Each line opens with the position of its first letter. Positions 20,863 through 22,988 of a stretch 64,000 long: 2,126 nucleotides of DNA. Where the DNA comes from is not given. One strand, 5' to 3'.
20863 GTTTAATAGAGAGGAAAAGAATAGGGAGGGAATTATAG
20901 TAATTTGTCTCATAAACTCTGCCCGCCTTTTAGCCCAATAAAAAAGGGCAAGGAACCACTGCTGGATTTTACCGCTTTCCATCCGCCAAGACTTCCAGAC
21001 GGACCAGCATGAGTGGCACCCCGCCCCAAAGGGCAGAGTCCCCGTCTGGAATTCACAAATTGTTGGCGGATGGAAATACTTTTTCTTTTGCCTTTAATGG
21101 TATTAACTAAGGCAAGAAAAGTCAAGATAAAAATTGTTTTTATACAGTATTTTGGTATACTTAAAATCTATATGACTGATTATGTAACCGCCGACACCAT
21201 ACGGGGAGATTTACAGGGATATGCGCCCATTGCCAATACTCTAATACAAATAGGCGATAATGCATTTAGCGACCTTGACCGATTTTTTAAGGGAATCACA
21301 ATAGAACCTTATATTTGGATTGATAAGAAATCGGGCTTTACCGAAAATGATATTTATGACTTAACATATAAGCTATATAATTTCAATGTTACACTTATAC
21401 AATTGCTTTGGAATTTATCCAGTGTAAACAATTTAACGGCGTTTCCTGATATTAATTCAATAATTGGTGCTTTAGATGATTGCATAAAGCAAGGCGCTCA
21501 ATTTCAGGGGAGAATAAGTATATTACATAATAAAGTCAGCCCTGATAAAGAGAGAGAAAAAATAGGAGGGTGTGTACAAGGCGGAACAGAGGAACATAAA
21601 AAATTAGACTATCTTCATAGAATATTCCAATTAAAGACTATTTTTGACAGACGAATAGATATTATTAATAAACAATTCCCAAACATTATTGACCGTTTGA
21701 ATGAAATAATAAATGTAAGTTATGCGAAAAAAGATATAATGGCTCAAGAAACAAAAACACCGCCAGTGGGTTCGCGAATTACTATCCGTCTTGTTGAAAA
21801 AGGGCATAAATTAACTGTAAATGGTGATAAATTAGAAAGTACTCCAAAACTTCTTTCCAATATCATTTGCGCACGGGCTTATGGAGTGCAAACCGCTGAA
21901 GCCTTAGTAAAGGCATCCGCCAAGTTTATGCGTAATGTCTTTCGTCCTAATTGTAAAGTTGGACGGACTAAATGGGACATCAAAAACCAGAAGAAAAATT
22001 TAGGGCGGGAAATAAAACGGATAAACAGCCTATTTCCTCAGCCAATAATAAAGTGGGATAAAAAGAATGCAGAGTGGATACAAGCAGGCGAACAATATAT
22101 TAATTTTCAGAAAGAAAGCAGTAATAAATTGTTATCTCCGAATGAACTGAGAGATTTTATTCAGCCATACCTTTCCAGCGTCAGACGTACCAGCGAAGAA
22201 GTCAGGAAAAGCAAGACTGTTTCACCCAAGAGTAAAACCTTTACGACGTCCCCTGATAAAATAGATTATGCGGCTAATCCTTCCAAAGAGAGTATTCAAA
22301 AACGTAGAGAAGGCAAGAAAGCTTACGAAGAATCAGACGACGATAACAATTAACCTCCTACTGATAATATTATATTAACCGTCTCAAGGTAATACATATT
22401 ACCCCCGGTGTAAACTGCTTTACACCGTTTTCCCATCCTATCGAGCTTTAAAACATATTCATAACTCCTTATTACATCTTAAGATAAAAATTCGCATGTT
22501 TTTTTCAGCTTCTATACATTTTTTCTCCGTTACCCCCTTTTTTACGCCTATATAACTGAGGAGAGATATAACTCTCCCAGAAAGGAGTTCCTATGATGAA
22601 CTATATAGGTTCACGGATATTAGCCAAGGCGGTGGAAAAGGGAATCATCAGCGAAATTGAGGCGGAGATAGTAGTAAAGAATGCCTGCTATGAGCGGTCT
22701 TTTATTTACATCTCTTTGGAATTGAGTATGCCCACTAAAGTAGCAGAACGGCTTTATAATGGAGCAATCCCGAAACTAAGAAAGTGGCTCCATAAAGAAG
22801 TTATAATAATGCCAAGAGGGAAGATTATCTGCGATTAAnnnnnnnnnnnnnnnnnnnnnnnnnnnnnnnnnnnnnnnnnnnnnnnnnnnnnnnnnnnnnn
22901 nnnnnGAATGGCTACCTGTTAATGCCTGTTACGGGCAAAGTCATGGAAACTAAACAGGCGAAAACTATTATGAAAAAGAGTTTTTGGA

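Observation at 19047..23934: Low-GC accessory island: PIN_3-like gene with overlapping small ORF, two small lipoproteins and three domain-less proteins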

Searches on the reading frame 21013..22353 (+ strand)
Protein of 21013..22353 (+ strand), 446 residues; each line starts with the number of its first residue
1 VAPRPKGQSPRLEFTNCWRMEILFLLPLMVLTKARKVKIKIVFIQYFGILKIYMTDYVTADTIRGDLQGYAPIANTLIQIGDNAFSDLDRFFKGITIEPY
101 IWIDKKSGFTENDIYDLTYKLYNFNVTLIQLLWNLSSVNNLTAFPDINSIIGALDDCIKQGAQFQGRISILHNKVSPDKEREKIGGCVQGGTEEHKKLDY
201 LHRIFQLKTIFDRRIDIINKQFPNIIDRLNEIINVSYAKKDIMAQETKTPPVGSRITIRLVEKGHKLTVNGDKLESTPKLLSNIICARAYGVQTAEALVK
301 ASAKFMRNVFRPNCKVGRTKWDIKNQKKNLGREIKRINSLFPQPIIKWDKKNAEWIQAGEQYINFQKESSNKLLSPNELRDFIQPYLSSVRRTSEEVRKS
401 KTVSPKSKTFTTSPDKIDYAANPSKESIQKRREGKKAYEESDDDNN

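Call 4: search_protein_families(library=pfam, proteins=[window:21013-22353:+], max_evalue=0.1)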
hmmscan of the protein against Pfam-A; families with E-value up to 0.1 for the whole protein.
window:21013-22353:+ (446 aa): 1 family
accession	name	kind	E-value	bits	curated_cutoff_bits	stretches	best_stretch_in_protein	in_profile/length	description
PF12776.13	Myb_DNA-bind_3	-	0.041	15.3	23.6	0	291-353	21-84/96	Myb/SANT-like DNA-binding domain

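Call 7: search_protein_families(library=padloc, proteins=[window:21013-22353:+], max_evalue=0.1)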
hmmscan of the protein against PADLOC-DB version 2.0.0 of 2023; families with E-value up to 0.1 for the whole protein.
window:21013-22353:+ (446 aa): 0 families

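Call 8: search_protein_families(library=phrogs, proteins=[window:21013-22353:+], max_evalue=0.1)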
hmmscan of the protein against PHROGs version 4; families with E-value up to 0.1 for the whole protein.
window:21013-22353:+ (446 aa): 0 families

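Call 9: search_protein_families(library=ncbifam, proteins=[window:21013-22353:+], max_evalue=0.1)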
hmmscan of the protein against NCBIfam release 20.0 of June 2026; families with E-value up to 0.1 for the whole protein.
window:21013-22353:+ (446 aa): 0 families

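Call 18: find_encoding_contigs(protein=window:21172-22353:+, flank=10000, max_places=10)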
Protein window:21172-22353:+ (393 aa): no gene with exactly this product is on record in the collection.

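Call 20: find_homologous_proteins(query=window:21172-22350:+, max_evalue=0.01)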
Query window:21172-22350:+ (393 aa): 3 proteins with E <= 0.01 among 1961 candidates.
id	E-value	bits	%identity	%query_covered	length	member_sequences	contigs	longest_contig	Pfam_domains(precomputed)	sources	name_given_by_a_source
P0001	1.0e-261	885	100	100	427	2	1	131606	-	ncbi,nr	ncbi:MAG: hypothetical protein HY811_10150 [Planctomycetes bacterium]|nr:hypothetical protein [Planc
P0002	3.4e-74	268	69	45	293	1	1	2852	-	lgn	-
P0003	5.0e-45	172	45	53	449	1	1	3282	-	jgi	jgi:hypothetical protein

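Call 24: find_encoding_contigs(protein=P0003, flank=10000)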
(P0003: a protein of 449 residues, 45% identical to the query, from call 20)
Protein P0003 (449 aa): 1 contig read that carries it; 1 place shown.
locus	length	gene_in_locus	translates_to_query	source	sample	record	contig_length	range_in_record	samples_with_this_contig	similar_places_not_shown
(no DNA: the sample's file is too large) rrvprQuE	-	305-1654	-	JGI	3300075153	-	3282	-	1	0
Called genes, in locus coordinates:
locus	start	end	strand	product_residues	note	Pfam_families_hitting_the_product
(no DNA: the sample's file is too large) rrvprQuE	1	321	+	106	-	?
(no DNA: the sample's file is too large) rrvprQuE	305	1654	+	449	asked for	-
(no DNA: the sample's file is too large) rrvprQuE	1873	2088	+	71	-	-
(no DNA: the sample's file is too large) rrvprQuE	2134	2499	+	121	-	-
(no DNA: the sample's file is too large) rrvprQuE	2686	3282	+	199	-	?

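Call 25: find_encoding_contigs(protein=P0002, flank=10000)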
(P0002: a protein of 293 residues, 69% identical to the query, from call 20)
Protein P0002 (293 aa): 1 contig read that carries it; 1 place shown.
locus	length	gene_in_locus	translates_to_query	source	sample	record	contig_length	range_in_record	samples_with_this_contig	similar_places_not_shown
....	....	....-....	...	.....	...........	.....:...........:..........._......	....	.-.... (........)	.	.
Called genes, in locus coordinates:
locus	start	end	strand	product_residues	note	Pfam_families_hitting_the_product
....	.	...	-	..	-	?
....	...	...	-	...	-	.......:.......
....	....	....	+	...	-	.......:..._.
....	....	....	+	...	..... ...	-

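Call 59: search_protein_families(library=pfam, proteins=[P0003], max_evalue=0.1)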
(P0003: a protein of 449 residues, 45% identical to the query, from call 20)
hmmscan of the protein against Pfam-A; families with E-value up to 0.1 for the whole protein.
P0003 (449 aa): 1 family
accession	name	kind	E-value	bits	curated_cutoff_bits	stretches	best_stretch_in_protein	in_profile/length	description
PF04293.20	SpoVR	-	0.096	11.8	27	0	276-338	141-204/407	SpoVR like protein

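Call 76: find_homologous_proteins(query=A6, max_evalue=0.01)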
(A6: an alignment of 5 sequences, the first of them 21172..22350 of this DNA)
Query A6 (5 sequences) (393 aa, profile of the alignment): 6 proteins with E <= 0.01 among 6826 candidates.
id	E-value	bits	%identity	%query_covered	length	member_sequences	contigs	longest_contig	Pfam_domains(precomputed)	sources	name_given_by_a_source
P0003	6.6e-193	659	45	53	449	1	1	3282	-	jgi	jgi:hypothetical protein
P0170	7.6e-171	587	31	49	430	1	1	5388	-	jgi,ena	-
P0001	1.1e-159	550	100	100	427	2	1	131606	-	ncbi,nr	ncbi:MAG: hypothetical protein HY811_10150 [Planctomycetes bacterium]|nr:hypothetical protein [Planc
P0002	1.6e-82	296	69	45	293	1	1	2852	-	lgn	-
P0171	1.6e-26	111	30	12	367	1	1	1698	-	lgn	-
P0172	1.6e-25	108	32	12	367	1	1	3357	-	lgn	-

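Call 91: predict_structure(alignment_id=A7)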
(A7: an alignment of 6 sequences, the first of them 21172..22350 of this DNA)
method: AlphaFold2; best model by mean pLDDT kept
length: 393 residues; sequences in the alignment: 6
mean_pLDDT: 56.5   pTM: 0.35
mean pLDDT of the five models: 56.5, 53.8, 52.5, 51.7, 49.9
residues with pLDDT >= 90: 0; 70-90: 79; 50-70: 180; < 50: 134
segments of 3 or more residues with pLDDT < 50: 1-58, 83-92, 181-200, 261-267, 337-369, 389-393
pLDDT, mean of each block of 10 residues (from residue 1): 31 36 36 44 38 43 53 55 44 57 66 64 57 56 59 59 61 58 38 37 73 66 69 74 73 70 49 70 68 68 62 80 82 62 40 37 47 66 56 39
secondary structure, 60 per line:
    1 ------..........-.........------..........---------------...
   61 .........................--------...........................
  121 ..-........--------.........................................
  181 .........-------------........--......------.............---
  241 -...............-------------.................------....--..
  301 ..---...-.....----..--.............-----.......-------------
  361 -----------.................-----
elements in order: H7-16 H18-26 H33-42 H58-85 H94-122 H124-131 H140-189 E203-210 E213-218 H225-237 H242-256 H270-286 E293-296 E299-302 E310-314 H323-335 H341-347 H372-388

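Call 102: fold_search(model_id=the predicted structure, library=pdb)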
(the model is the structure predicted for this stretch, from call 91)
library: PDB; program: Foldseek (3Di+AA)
matches with E <= 10: 267; with E <= 0.001: 0
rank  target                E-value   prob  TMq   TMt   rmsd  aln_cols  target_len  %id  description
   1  8d9p                  1.9e-01  0.60  0.19  0.33  17.0       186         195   14  De Novo Photosynthetic Reaction Center Protein Equipped with Heme B and Mn(II) cations (released 2022-09-28)
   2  5vjs                  3.9e-01  0.44  0.19  0.32  17.2       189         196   14  De Novo Photosynthetic Reaction Center Protein Equipped with Heme B, a synthetic Zn porphyrin, and Zn(II) cations (released 2018-04-25)
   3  6h2d_R                4.1e-01  0.15  0.11  0.19  15.4       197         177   12  Structure of the soluble AhlC of the tripartite alpha-pore forming toxin, AHL, from Aeromonas hydrophila. (released 2019-07-10)
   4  3uum_A                4.8e-01  0.33  0.13  0.31  11.6       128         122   16  Crystal Structure of N-terminal first spectrin repeat of utrophin (released 2012-09-19)
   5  3uul_B                5.6e-01  0.23  0.13  0.27  11.8       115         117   16  Crystal Structure of first N-terminal utrophin spectrin repeat (released 2012-09-19)
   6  4phq_B                5.9e-01  0.15  0.12  0.16  18.0       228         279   13  ClyA CC6/264 ox (6-303) (released 2014-09-24)
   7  8q8q_A                6.2e-01  0.38  0.24  0.29  15.9       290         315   10  Cryo-EM structure of the magnesium channel CtMrs2 in the open state (released 2024-11-27)
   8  8f6k_B                6.5e-01  0.09  0.12  0.15  24.1       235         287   11  Cryo-EM structure of a Zinc-loaded H263A/D287A mutant of the YiiP-Fab complex (released 2023-02-08)
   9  5vju                  7.2e-01  0.57  0.22  0.39  16.6       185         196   14  De Novo Photosynthetic Reaction Center Protein Variant Equipped with His-Tyr H-bond, Heme B, and Cd(II) ions (released 2018-04-25)
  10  7nyw_F                7.2e-01  0.54  0.15  0.27   6.9       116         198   11  Cryo-EM structure of the MukBEF-MatP-DNA head module (released 2021-07-07)
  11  9j47_A                7.2e-01  0.47  0.18  0.35  14.7       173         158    9  ScdA cysteine-free mutant from Staphylococcus aureus (released 2025-08-13)
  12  8d9o                  7.2e-01  0.30  0.19  0.32  17.0       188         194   13  De Novo Photosynthetic Reaction Center Protein in Apo-State (released 2022-09-28)
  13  3uul_A                7.2e-01  0.21  0.13  0.28  11.8       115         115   16  Crystal Structure of first N-terminal utrophin spectrin repeat (released 2012-09-19)
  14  3uun_B                7.6e-01  0.20  0.12  0.28  11.4       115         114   16  Crystal Structure of N-terminal first spectrin repeat of dystrophin (released 2012-09-19)
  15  8zak_B                8.0e-01  0.63  0.22  0.32  12.2       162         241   12  Crystal structure of the channel protein CorA from Campylobacter jejuni in complex with Ni2+ (released 2024-06-19)
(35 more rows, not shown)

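Call 119: find_related_loci(query=A6, collection=viral_contigs, flank=5000)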
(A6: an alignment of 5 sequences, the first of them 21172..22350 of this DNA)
Query A6 (393 aa) in viral_contigs; peptide patterns used: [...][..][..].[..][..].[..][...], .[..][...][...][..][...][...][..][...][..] (x = any residue, [..] = any of these).
83 stretches matched a pattern, but none encodes a relative of the query by tblastn (E <= 1e-3).

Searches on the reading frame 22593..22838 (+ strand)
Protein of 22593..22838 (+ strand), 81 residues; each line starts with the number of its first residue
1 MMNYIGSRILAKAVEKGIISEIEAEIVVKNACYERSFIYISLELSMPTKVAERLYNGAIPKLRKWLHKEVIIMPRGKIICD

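Call 4: search_protein_families(library=pfam, proteins=[window:22593-22838:+], max_evalue=0.1)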
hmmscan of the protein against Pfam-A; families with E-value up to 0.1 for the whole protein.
window:22593-22838:+ (81 aa): 0 families

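Call 7: search_protein_families(library=padloc, proteins=[window:22593-22838:+], max_evalue=0.1)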
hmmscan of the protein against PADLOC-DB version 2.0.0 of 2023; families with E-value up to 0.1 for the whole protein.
window:22593-22838:+ (81 aa): 0 families

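Call 8: search_protein_families(library=phrogs, proteins=[window:22593-22838:+], max_evalue=0.1)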
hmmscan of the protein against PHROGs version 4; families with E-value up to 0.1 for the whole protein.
window:22593-22838:+ (81 aa): 0 families

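Call 9: search_protein_families(library=ncbifam, proteins=[window:22593-22838:+], max_evalue=0.1)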
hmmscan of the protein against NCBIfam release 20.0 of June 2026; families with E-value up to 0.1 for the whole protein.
window:22593-22838:+ (81 aa): 0 families

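Call 74: search_solved_structures(query=A4, max_evalue=10)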
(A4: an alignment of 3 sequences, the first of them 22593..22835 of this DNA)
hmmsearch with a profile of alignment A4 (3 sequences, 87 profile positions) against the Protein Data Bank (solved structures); distinct sequences matched with E-value up to 10: 1.
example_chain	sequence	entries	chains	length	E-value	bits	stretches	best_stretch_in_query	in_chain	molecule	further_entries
9sjn_A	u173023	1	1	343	1.8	11.8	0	29-60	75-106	Cas8f fusion with HNH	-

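Call 120: find_related_loci(query=A4, collection=viral_contigs, flank=5000)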
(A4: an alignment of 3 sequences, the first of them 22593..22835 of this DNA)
Query A4 (81 aa) in viral_contigs; peptide patterns used: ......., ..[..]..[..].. (x = any residue, [..] = any of these).
43 stretches matched a pattern, but none encodes a relative of the query by tblastn (E <= 1e-3).
